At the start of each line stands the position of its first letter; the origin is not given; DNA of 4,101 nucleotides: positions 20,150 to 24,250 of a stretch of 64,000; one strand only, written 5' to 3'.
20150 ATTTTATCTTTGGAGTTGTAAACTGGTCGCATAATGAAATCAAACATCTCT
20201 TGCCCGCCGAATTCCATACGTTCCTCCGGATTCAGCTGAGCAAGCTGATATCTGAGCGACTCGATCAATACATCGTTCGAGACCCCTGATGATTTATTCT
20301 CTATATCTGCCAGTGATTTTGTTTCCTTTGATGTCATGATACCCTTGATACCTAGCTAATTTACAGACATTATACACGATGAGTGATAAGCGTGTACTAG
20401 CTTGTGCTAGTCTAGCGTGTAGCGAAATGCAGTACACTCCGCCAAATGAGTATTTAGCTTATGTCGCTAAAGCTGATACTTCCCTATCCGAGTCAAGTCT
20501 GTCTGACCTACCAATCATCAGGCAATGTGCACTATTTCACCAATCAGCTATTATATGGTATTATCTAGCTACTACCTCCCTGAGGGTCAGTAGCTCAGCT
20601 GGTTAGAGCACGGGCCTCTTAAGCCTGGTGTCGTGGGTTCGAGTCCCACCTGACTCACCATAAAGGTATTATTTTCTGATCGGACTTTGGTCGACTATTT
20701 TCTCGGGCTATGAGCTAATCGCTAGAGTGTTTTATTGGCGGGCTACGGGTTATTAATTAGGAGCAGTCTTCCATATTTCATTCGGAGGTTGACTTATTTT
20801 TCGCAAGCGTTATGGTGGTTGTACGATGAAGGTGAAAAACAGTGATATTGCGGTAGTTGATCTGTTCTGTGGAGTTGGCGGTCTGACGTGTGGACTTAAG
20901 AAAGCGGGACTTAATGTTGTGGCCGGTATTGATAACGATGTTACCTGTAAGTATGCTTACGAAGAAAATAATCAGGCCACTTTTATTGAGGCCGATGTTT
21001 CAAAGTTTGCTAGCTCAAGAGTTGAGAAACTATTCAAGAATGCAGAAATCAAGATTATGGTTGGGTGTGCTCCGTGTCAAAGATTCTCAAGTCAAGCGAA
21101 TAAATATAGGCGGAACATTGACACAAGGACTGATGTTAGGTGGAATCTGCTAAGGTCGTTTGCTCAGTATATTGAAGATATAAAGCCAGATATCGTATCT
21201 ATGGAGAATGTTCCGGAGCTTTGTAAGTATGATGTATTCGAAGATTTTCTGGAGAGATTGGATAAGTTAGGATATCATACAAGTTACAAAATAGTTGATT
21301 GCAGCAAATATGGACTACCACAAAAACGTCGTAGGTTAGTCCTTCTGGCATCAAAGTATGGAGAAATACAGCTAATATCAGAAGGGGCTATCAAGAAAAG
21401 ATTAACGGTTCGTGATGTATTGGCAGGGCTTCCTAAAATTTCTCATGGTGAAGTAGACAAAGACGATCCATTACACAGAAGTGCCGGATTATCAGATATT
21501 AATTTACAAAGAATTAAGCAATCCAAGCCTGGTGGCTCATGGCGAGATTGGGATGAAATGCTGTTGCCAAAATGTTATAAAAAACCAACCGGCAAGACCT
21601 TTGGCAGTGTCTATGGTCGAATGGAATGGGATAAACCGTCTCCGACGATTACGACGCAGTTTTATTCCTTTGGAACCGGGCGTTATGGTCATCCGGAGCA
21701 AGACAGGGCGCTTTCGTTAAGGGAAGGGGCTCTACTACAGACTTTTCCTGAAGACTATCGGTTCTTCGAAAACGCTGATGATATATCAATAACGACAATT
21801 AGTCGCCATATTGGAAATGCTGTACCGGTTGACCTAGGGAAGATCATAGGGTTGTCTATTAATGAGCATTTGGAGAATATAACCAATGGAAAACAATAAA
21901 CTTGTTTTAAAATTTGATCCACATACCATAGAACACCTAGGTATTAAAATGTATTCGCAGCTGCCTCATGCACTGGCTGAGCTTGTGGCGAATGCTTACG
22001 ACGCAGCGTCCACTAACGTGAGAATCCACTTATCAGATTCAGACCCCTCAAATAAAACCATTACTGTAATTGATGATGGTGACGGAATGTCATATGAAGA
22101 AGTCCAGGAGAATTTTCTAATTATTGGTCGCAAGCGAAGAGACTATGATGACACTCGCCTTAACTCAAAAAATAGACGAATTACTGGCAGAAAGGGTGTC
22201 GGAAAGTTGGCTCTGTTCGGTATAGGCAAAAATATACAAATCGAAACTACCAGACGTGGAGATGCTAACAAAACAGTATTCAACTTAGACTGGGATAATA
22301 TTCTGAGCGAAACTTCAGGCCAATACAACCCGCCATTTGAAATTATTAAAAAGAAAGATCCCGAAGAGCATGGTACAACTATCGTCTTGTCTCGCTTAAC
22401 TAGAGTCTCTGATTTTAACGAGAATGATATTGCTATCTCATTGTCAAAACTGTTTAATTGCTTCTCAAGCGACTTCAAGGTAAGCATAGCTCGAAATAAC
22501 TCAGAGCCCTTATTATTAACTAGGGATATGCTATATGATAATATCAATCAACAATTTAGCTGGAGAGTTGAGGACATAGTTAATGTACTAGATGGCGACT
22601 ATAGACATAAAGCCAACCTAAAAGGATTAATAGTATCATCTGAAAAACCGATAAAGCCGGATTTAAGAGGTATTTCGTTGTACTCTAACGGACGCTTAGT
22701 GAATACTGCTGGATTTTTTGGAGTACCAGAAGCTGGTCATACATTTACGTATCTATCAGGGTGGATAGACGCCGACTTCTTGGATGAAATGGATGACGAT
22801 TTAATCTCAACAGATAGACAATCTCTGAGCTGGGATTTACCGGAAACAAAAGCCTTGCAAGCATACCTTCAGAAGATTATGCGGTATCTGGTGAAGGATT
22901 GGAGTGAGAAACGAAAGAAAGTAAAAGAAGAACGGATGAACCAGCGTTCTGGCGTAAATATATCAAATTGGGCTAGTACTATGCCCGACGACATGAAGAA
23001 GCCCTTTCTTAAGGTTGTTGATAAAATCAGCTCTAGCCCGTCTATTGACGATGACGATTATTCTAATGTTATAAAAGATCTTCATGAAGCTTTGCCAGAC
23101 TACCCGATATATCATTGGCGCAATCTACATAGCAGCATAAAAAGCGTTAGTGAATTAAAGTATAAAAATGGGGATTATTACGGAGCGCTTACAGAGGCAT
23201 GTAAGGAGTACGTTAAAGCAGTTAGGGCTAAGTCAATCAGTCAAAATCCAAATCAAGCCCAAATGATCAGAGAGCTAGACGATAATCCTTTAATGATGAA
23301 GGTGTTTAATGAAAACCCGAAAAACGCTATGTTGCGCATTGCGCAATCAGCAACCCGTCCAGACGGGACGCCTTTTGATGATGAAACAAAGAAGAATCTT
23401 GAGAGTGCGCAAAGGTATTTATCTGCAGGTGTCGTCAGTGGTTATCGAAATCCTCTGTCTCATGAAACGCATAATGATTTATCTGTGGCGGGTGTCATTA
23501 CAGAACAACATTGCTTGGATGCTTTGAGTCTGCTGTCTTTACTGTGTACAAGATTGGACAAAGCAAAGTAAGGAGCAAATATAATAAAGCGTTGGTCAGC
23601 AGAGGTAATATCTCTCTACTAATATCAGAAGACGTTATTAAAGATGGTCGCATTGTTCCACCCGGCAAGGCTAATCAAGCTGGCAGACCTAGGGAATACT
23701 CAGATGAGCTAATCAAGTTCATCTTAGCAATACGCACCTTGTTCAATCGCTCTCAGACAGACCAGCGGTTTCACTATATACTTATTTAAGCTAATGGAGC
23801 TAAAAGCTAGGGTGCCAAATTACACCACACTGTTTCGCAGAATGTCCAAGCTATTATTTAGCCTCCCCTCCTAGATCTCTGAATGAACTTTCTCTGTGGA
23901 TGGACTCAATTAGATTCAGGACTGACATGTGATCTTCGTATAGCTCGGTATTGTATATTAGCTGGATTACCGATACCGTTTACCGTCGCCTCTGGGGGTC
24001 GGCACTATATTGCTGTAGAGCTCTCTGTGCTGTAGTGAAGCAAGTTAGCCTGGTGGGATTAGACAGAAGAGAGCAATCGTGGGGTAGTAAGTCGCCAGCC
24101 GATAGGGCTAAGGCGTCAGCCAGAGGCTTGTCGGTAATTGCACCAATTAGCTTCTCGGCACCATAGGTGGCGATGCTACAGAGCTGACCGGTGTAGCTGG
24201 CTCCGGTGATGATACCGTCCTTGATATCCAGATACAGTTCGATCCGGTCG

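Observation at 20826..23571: Two-gene operon: m5C DNA methyltransferase plus a GHKL(MORC-like) ATPase fused to an Rx4H HEPN-type domain, with no recognisable endonuclease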

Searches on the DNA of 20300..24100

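Call 96: search_rna_families(source=window, start=20300, end=24100, threshold=evalue, max_evalue=1)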
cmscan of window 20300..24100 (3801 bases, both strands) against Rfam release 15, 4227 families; matches with E-value up to 1: 2.
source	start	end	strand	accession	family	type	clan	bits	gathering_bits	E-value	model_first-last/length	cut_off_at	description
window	20584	20657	+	RF00005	tRNA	Gene; tRNA;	CL00001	68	29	6.5e-14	1-71/71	no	tRNA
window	20584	20658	-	RF04354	Plastid-ycf2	Cis-reg;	-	21.1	65.7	0.58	1-75/75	no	Plastid-ycf2 5UTR RNA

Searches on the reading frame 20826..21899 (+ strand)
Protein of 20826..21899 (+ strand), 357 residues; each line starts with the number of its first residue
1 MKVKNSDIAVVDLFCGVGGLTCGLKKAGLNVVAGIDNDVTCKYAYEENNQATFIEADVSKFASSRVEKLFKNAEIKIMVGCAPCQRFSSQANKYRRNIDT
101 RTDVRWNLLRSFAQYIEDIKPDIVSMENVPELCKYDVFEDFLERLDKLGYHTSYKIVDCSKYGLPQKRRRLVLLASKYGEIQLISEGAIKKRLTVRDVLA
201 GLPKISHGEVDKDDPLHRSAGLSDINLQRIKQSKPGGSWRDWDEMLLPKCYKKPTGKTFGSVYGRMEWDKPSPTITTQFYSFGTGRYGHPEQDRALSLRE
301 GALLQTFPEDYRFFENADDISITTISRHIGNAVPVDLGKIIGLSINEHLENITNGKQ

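Call 4: search_protein_families(library=pfam, proteins=[window:20826-21899:+], max_evalue=0.1)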
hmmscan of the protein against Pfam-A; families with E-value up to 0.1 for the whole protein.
window:20826-21899:+ (357 aa): 2 families
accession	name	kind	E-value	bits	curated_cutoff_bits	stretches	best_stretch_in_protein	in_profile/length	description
PF00145.23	DNA_methylase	-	7.5e-57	193.6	22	1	9-345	2-322/324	C-5 cytosine-specific DNA methylase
PF09445.16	Methyltransf_15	-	0.017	15.1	22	1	10-60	4-53/165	RNA cap guanine-N2 methyltransferase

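Call 5: search_protein_families(library=padloc, proteins=[window:20826-21899:+], max_evalue=0.1)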
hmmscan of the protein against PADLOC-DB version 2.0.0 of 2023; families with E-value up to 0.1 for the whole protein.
window:20826-21899:+ (357 aa): 64 families (the best 25 are shown)
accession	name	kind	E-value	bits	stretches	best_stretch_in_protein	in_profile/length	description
PDLC02651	DrmMII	-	1.1e-90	302.3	1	8-349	3-357/371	DrmMII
PDLC03378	MTase_II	-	2.6e-88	294.6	1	8-354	3-335/344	Type II methyltransferase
PDLC00033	DruM2|DruM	-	9e-73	243.7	1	3-351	17-366/368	DNA cytosine methylase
PDLC03234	MTase_II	-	1.7e-66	223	1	6-353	3-370/375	Type II methyltransferase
PDLC03326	MTase_II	-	6.5e-53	178.4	1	9-350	6-377/412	Type II methyltransferase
PDLC03237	MTase_II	-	1.3e-52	176.9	2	9-183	795-975/1036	Type II methyltransferase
PDLC03272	MTase_II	-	9.6e-51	171.2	1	4-354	71-395/407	Type II methyltransferase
PDLC03270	MTase_II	-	1.8e-41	140.2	2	9-200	2-189/309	Type II methyltransferase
PDLC00026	DruM2|DruM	-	3.9e-40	136.4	1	6-353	3-322/336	DNA cytosine methylase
PDLC02648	DrmMII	-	4.7e-39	132.5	2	2-185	16-234/468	DrmMII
PDLC03279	MTase_II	-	4.6e-38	128.9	2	9-178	4-175/587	Type II methyltransferase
PDLC02649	DrmMII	-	3.5e-37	126.4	3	68-215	106-259/422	DrmMII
PDLC03330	MTase_II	-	6.8e-37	125.3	1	4-350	95-427/430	Type II methyltransferase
PDLC02650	DrmMII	-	1.2e-35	121.2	2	139-347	205-419/435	DrmMII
PDLC00030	DruM2|DruM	-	2.7e-35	120.2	2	5-175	3-183/380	DNA cytosine methylase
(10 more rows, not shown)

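Call 6: search_protein_families(library=ncbifam, proteins=[window:20826-21899:+], max_evalue=0.1)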
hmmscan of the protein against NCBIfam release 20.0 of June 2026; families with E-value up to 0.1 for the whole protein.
window:20826-21899:+ (357 aa): 6 families
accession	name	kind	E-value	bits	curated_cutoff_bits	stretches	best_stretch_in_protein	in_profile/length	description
TIGR00675.1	dcm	superfamily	9.2e-39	134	100.65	1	10-342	1-326/329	DNA (cytosine-5-)-methyltransferase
NF007772.0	PRK10458.1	subfamily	2e-06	26.7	710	1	5-177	86-287/472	DNA cytosine methylase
NF002910.0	PRK03522.2-3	equivalog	0.0077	15.3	558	1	9-71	237-306/383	23S rRNA (uracil(747)-C(5))-methyltransferase RlmC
TIGR00406.1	prmA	equivalog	0.016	14.7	183.15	1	6-63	159-216/288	50S ribosomal protein L11 methyltransferase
NF009639.0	PRK13168.1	equivalog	0.036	12.9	458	1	9-55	303-348/446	23S rRNA (uracil(1939)-C(5))-methyltransferase RlmD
NF002913.0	PRK03522.2-6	equivalog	0.084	12.2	537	0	10-37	178-205/342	23S rRNA (uracil(747)-C(5))-methyltransferase RlmC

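Call 71: search_protein_families(library=phrogs, proteins=[window:20826-21896:+], max_evalue=0.01)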
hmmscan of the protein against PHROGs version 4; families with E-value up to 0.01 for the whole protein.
window:20826-21896:+ (357 aa): 5 families
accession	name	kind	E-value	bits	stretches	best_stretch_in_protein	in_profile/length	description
phrog_116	-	other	1.2e-73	249.7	1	4-352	204-496/779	DNA methyltransferase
phrog_23910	-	unknown function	1.4e-39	135.1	1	253-350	2-99/99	-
phrog_363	-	other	8e-34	118.2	1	8-190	54-228/327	DNA methyltransferase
phrog_5999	-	other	3.5e-10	40.9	1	9-104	4-99/109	DNA methyltransferase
phrog_36001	-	unknown function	8.2e-08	31.9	1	92-175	477-560/715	-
